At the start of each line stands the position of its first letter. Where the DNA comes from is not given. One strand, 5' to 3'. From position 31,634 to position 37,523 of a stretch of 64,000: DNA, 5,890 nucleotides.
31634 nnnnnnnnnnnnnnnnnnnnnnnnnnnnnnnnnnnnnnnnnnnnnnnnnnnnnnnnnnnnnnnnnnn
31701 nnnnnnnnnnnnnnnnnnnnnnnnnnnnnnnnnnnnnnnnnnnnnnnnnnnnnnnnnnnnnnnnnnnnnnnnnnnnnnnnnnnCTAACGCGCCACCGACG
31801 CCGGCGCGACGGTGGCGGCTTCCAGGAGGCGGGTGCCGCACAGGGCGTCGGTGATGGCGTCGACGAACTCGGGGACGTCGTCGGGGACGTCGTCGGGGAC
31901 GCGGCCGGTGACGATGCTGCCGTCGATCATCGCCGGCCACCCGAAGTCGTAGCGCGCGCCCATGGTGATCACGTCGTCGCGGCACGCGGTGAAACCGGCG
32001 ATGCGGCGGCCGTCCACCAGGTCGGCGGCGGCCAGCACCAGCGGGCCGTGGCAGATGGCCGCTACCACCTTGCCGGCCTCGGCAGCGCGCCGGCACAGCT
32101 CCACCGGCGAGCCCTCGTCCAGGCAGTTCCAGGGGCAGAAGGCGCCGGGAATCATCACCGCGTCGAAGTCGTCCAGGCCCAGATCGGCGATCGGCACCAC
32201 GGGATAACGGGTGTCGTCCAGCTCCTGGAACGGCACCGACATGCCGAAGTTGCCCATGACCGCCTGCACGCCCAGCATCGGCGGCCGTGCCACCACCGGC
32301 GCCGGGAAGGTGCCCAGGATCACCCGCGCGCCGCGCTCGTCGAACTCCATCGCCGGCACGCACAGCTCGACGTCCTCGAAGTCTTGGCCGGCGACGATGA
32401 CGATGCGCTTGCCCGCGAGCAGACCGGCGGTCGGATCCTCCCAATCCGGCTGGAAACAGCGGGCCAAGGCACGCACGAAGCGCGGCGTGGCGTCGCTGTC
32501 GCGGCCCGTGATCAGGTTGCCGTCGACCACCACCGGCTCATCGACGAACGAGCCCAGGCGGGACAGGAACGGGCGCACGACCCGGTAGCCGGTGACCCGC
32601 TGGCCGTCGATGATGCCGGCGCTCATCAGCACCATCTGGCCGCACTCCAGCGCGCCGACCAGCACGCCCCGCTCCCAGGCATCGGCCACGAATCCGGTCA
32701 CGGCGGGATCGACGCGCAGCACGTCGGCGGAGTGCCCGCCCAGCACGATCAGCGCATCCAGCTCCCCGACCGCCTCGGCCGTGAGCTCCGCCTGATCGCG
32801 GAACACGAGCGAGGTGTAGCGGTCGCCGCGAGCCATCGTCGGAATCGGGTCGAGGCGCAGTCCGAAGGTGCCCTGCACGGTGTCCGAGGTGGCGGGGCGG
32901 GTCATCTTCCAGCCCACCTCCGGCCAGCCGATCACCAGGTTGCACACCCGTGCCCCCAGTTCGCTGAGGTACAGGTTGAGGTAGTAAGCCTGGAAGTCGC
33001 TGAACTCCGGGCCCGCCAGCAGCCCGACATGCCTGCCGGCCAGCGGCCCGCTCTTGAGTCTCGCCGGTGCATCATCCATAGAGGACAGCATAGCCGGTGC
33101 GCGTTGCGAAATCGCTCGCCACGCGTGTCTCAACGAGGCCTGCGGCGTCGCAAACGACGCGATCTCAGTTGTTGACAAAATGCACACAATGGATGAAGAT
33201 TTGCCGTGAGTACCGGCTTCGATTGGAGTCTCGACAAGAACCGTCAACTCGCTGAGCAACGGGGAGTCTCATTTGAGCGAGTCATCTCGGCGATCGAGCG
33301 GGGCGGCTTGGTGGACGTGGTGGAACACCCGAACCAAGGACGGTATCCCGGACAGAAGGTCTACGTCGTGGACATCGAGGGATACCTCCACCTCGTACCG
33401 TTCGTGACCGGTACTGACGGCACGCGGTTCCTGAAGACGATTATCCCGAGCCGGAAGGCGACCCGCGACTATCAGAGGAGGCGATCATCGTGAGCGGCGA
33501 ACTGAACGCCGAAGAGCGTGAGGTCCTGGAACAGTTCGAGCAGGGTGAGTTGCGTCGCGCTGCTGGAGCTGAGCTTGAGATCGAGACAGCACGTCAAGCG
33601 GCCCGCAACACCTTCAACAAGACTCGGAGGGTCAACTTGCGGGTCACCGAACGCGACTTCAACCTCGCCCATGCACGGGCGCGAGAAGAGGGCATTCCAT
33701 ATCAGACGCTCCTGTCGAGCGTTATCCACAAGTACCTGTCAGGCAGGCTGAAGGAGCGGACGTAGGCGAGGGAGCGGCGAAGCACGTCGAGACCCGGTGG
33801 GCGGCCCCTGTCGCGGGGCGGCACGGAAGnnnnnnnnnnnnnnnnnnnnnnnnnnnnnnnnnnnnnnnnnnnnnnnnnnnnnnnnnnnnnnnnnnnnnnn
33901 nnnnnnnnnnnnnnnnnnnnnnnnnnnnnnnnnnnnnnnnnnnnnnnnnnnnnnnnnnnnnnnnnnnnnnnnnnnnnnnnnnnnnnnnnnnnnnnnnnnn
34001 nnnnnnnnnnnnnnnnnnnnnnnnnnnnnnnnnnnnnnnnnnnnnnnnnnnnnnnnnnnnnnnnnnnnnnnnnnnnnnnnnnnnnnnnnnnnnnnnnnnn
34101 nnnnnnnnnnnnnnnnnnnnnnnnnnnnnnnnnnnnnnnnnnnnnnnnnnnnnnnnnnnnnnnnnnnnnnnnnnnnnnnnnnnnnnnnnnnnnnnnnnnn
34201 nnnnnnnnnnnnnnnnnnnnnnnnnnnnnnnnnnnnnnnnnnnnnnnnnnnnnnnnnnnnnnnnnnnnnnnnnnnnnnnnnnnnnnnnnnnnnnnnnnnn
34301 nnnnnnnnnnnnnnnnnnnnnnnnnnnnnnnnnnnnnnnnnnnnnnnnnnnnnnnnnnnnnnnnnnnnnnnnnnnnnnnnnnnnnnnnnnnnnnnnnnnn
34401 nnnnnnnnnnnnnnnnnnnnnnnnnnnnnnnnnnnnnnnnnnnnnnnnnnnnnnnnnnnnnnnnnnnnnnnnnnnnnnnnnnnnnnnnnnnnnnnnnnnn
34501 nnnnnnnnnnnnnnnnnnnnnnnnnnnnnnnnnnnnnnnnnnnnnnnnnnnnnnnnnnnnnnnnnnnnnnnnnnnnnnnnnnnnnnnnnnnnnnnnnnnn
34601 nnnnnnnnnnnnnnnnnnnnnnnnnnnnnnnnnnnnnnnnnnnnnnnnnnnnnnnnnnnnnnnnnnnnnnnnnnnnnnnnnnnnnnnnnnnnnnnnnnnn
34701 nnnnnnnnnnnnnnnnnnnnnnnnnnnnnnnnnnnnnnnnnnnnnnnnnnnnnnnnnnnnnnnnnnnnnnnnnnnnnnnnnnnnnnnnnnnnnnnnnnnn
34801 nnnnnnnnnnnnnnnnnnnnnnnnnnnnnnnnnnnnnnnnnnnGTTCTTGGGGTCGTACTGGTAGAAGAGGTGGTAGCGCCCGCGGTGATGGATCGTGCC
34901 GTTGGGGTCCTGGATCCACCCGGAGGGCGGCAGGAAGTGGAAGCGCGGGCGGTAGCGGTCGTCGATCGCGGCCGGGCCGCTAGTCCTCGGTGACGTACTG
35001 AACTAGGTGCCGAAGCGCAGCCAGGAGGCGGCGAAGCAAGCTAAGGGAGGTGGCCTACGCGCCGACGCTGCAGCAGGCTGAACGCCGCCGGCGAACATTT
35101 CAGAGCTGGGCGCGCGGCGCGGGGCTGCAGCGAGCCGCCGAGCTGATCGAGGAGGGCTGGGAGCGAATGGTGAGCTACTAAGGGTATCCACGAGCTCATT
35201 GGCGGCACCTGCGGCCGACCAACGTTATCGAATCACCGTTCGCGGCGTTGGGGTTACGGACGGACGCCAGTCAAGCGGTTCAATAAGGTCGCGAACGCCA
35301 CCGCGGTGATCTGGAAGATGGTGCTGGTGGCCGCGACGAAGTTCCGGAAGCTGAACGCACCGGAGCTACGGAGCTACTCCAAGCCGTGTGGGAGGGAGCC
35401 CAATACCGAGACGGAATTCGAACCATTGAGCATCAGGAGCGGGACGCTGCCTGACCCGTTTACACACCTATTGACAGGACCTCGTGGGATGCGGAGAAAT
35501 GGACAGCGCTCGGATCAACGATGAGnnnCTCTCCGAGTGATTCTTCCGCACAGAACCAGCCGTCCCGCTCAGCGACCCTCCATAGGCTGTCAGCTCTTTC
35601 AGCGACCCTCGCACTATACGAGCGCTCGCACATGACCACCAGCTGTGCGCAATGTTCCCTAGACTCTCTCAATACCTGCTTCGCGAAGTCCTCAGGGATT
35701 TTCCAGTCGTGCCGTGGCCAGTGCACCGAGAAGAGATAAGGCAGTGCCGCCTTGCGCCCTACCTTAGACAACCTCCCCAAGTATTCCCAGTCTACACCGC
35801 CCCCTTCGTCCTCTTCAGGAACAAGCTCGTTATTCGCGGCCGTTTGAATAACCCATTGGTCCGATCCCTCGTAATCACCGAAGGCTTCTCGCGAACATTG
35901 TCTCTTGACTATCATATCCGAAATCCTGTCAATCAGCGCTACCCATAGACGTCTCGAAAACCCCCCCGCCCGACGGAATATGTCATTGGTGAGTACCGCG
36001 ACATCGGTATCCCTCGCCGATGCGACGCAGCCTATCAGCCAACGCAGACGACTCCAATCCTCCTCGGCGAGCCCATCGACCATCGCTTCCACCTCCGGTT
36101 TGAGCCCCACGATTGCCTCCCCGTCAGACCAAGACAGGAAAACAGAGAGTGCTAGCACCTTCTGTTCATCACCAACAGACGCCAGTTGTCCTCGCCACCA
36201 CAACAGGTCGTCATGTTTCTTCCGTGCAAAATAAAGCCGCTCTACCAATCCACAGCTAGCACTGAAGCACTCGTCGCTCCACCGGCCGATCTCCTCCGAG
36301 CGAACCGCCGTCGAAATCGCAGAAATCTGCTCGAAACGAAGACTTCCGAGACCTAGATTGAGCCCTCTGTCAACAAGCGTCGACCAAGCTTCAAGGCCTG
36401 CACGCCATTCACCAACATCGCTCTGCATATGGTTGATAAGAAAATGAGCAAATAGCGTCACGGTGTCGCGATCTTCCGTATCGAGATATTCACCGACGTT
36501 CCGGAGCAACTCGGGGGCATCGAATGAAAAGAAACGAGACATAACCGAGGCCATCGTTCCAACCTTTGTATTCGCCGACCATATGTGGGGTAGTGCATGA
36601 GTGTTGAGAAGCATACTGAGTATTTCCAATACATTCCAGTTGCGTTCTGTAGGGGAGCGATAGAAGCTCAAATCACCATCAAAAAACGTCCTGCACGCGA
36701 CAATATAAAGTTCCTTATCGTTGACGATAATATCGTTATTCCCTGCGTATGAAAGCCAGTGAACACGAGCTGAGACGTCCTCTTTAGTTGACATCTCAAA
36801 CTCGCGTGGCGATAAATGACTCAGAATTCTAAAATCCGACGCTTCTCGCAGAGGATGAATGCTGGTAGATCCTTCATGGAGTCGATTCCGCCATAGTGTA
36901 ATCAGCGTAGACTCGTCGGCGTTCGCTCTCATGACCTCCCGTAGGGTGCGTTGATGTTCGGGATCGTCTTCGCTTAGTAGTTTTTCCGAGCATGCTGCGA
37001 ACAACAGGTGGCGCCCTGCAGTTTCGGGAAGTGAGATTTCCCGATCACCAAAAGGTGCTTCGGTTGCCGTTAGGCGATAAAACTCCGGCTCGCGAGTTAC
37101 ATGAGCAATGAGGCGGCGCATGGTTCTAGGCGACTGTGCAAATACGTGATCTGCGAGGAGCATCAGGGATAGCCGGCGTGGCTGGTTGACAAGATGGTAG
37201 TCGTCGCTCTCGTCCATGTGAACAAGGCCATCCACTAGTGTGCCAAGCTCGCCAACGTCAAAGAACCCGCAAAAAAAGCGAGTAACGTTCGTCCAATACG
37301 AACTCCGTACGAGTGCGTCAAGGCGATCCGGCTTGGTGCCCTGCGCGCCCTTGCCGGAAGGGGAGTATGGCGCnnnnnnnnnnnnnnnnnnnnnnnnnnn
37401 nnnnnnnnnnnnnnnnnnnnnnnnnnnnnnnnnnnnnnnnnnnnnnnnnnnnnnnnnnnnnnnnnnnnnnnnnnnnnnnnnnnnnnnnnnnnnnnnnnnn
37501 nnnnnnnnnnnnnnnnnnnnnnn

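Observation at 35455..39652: Low-GC single-gene island encoding a nuclease-NACHT STAND protein (NLR/Avs-like defence candidate)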

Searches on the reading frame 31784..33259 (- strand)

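Call 61: search_protein_families(library=pfam, proteins=[window:31784-33259:-], max_evalue=0.01)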
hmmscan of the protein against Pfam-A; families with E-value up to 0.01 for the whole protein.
window:31784-33259:- (491 aa): 1 family
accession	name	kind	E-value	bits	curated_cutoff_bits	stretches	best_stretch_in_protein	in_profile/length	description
PF01965.30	DJ-1_PfpI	-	1.9e-45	155.1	26.6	2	284-460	1-157/165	DJ-1/PfpI family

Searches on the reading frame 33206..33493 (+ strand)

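Call 61: search_protein_families(library=pfam, proteins=[window:33206-33493:+], max_evalue=0.01)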
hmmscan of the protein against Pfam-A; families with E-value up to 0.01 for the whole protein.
window:33206-33493:+ (95 aa): 1 family
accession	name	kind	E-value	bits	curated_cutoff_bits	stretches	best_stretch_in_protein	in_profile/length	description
PF04365.19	BrnT_toxin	-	0.00095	19.9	34.5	1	7-87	1-75/77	Ribonuclease toxin, BrnT, of type II toxin-antitoxin system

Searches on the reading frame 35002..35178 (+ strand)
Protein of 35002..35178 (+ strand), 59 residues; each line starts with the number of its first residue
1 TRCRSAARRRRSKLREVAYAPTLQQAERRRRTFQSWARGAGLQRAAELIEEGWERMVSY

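Call 74: search_protein_families(library=pfam, proteins=[window:35002-35178:+], max_evalue=1)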
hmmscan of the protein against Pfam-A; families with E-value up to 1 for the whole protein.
window:35002-35178:+ (59 aa): 1 family
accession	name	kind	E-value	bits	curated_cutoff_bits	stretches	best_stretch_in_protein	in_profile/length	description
PF19922.4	bpX6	-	0.046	14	27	1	20-47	19-46/170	MoxR-vWA-beta-propeller ternary system domain bpX6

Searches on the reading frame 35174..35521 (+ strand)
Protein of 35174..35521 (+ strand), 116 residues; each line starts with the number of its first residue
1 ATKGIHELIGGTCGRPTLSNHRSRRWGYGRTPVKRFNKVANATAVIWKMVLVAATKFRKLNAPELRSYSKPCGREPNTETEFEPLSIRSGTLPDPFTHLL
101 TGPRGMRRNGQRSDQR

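Call 74: search_protein_families(library=pfam, proteins=[window:35174-35521:+], max_evalue=1)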
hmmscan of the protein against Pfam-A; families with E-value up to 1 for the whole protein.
window:35174-35521:+ (116 aa): 1 family
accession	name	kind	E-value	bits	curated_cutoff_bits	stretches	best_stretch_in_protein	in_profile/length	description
PF19474.4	DUF6011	-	0.0015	18.4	26.6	1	13-31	14-31/37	Family of unknown function (DUF6011)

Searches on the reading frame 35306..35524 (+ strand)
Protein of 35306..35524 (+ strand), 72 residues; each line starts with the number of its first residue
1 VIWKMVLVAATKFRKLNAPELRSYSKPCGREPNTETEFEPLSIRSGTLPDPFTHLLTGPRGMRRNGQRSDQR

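Call 61: search_protein_families(library=pfam, proteins=[window:35306-35524:+], max_evalue=0.01)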
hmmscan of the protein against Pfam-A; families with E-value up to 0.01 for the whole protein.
window:35306-35524:+ (72 aa): 0 families

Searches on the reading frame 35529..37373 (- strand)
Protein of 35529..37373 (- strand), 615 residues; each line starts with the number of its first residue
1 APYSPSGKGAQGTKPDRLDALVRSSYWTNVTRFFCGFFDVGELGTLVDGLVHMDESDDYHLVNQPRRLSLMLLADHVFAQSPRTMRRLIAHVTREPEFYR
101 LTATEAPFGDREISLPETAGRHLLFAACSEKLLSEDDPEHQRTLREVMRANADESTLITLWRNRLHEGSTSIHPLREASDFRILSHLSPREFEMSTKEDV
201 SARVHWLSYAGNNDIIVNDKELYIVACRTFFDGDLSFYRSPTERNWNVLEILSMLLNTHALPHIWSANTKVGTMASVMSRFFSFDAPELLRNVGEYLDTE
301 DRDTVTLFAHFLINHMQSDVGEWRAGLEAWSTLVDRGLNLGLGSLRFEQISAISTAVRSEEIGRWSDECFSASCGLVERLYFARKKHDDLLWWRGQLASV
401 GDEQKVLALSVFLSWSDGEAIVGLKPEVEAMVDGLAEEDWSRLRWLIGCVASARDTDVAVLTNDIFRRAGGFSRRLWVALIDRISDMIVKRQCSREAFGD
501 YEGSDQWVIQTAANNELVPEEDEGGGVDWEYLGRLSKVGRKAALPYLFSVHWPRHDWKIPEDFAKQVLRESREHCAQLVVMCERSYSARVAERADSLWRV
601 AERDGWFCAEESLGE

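Call 42: predict_structure(alignment_id=A3)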
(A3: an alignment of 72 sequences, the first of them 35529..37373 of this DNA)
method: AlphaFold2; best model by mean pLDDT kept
length: 615 residues; sequences in the alignment: 72
mean_pLDDT: 89.4   pTM: 0.88
mean pLDDT of the five models: 89.4, 87.7, 87.0, 86.7, 86.3
residues with pLDDT >= 90: 432; 70-90: 135; 50-70: 37; < 50: 11
segments of 3 or more residues with pLDDT < 50: 1-9
pLDDT, mean of each block of 10 residues (from residue 1): 43 78 78 79 88 90 94 91 95 95 82 90 97 93 95 97 92 92 95 94 95 94 97 89 82 93 89 87 72 74 89 93 95 97 93 95 95 98 97 98 97 96 97 97 94 76 87 95 91 94 96 89 75 97 89 75 97 95 94 89 77 50
secondary structure, 60 per line:
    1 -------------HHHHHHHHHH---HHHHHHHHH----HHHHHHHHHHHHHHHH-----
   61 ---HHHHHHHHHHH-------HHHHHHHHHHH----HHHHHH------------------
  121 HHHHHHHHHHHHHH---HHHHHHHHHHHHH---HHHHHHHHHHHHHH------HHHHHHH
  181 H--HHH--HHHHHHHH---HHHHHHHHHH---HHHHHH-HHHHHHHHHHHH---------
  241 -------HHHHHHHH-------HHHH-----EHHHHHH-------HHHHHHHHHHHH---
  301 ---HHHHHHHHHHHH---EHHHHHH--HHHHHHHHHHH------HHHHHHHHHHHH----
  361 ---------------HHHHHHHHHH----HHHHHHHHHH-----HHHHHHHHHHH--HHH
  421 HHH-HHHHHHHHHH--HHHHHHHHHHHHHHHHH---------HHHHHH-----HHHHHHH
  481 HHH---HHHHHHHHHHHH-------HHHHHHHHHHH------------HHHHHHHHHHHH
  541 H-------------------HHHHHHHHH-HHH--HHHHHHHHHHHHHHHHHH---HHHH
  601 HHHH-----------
elements in order: H14-23 H27-35 H40-55 H64-74 H82-92 H97-102 H121-134 H138-150 H154-167 H174-181 H189-196 H200-209 H213-218 H220-231 H248-255 H263-266 H273-278 H286-297 H304-315 H320-325 H328-338 H345-356 H376-385 H390-399 H405-415 H418-423 H425-434 H437-453 H463-468 H474-483 H487-498 H506-516 H529-541 H561-569 H576-593 H597-604

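Call 47: fold_search(model_id=the predicted structure, library=pdb)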
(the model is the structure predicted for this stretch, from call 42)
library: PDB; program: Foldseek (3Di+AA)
matches with E <= 10: 766; with E <= 0.001: 0
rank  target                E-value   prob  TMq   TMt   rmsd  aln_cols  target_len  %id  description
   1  8ga7                  5.0e-03  0.33  0.09  0.10  29.8       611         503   11  Geometrically programmable nanomaterial construction using regularized protein building blocks (released 2024-03-13)
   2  2qna_A                2.5e-02  0.54  0.16  0.14  25.1       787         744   13  Crystal structure of human Importin-beta (127-876) in complex with the IBB-domain of Snurportin1 (1-65) (released 2008-04-08)
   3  5h2v_A                3.1e-02  0.63  0.18  0.12  22.4       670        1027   12  Crystal structure of the karyopherin Kap121p bound to the SUMO protease Ulp1p (released 2016-12-14)
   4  8gel_A                3.2e-02  0.18  0.09  0.10  31.9       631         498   14  Cryo-EM structure of synthetic tetrameric building block sC4 (released 2024-03-13)
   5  9bv1_U                3.4e-02  0.63  0.19  0.15  28.1       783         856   10  M2A Midnolin-Proteasome (translocating) (released 2025-06-11)
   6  9mg8_B                3.5e-02  0.15  0.07  0.10  30.4       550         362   12  Crystal Structure of b-iTHR-110 (released 2025-12-17)
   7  7oho_BBB              3.8e-02  0.63  0.17  0.18  24.1       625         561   12  Crystal structure of AP2 FCHO2 chimera (released 2022-06-01)
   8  3w3v                  4.1e-02  0.75  0.19  0.13  21.4       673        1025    9  Crystal structure of Kap121p mutant D353K/E396K/D438K (released 2013-04-10)
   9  4hzk_B                4.3e-02  0.66  0.20  0.14  21.3       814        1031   10  Crystal structure of free CRM1 (crystal form 2) (released 2013-01-23)
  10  5svd_B                4.3e-02  0.47  0.16  0.17  21.9       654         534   12  Nop9, a new PUF-like protein, prevents premature pre-rRNA cleavage to correctly process mature 18S rRNA (released 2016-10-26)
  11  8v3b_a                4.3e-02  0.41  0.13  0.16  23.7       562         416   10  Computational Designed Nanocage O43_129_+4 (released 2024-03-13)
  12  3w3y_A                5.2e-02  0.69  0.20  0.14  22.1       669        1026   10  Crystal structure of Kap121p bound to Nup53p (released 2013-04-10)
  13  3w3u                  5.6e-02  0.69  0.20  0.14  22.0       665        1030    9  Crystal structure of Kap121p mutant R349A/Q350A/D353A/E396A/N430K/D438A/N477A (released 2013-04-10)
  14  8aaf_e                5.6e-02  0.44  0.17  0.09  28.1       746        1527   13  Yeast RQC complex in state G (released 2023-03-08)
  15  3w3w_A                6.1e-02  0.51  0.18  0.12  21.9       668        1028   12  Crystal structure of Kap121p bound to Ste12p (released 2013-04-10)
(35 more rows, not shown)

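Call 85: fold_search(model_id=the predicted structure, library=viral)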
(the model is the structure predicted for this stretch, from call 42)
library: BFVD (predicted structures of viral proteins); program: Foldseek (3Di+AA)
matches with E <= 10: 327; with E <= 0.001: 0
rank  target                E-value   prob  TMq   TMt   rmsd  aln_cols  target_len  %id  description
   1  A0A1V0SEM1            2.5e-02  0.47  0.14  0.14  30.2       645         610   11  RING finger domain protein [Hokovirus HKV1]
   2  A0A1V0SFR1            5.0e-02  0.72  0.24  0.18  18.0       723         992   10  U-box domain protein [Hokovirus HKV1]
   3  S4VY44                5.6e-02  0.51  0.18  0.19  16.0       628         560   13  F-box incomplete domain containing protein [Pandoravirus salinus]
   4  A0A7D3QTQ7            9.3e-02  0.41  0.16  0.17  19.1       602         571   11  Ankyrin repeat protein with zinc finger domain RING-type [Fadolivirus FV1/VV64]
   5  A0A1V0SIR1            1.2e-01  0.11  0.10  0.11  22.9       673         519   10  Uncharacterized protein [Klosneuvirus KNV1]
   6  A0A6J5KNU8            1.4e-01  0.33  0.13  0.14  20.2       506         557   12  Sel1-like repeat [uncultured Caudovirales phage]
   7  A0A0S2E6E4            2.1e-01  0.14  0.13  0.10  24.5       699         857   11  ORF245 [White spot syndrome virus]
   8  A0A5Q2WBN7            2.1e-01  0.13  0.13  0.10  30.1       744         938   10  (no name in the UniProt tables at hand)
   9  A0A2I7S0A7            2.1e-01  0.08  0.09  0.09  31.1       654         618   11  (no name in the UniProt tables at hand)
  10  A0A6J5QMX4            2.1e-01  0.06  0.08  0.05  28.2       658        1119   10  Uncharacterized protein [uncultured Caudovirales phage]
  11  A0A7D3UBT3            3.3e-01  0.12  0.13  0.14  20.9       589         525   11  (no name in the UniProt tables at hand)
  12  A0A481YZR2            3.3e-01  0.10  0.10  0.10  26.3       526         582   11  Uncharacterized protein [Mimivirus LCMiAC01]
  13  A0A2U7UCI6            3.3e-01  0.10  0.12  0.11  31.5       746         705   11  F-box incomplete domain containing protein [Pandoravirus neocaledonia]
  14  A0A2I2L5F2            3.6e-01  0.18  0.14  0.19  17.8       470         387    7  F-box domain-containing protein [Orpheovirus IHUMI-LCC2]
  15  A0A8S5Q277            3.6e-01  0.04  0.09  0.07  30.7       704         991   12  Uncharacterized protein [Siphoviridae sp. ctLqe90]
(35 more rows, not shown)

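Call 107: search_protein_representatives(protein=window:35529-37373:-)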
Query: 615 residues. Proteins with E-value up to 0.001 (for the whole library): 687; up to 1e-10: 515; up to 1e-30: 126. The best 150 are listed.
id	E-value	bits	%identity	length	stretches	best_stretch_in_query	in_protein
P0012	2.1e-156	538.3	44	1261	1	1-611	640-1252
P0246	2.0e-136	472.2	40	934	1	1-609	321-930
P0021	1.6e-126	439.5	39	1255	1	1-610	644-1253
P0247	2.6e-118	412.4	37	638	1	1-609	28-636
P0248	2.9e-111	389.2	40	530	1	85-610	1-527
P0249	6.9e-110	384.6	38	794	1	1-610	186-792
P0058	4.0e-108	378.8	38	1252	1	1-609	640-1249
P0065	1.5e-107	376.9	39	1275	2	1-359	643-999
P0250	1.4e-105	370.4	43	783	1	1-487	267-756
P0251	3.9e-103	362.3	37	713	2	1-359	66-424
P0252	4.2e-102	358.9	38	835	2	1-362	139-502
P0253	1.4e-100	353.9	39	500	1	114-611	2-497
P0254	2.2e-100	353.3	36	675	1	1-608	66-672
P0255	9.8e-100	351.1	35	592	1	33-612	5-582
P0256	1.1e-98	347.6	35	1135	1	1-608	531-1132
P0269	7.9e-77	275.4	33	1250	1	1-608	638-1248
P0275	1.5e-68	248.1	29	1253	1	1-607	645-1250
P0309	2.2e-39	151.7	27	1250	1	1-445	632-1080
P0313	1.0e-38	149.5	28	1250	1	2-608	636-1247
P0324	3.3e-36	141.2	26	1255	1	1-607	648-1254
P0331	2.8e-34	134.9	26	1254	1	2-608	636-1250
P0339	1.5e-33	132.5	26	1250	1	1-607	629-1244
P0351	2.7e-32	128.3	24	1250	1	1-609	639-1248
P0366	1.3e-30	122.8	26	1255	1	1-442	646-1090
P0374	8.3e-30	120.1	28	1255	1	1-443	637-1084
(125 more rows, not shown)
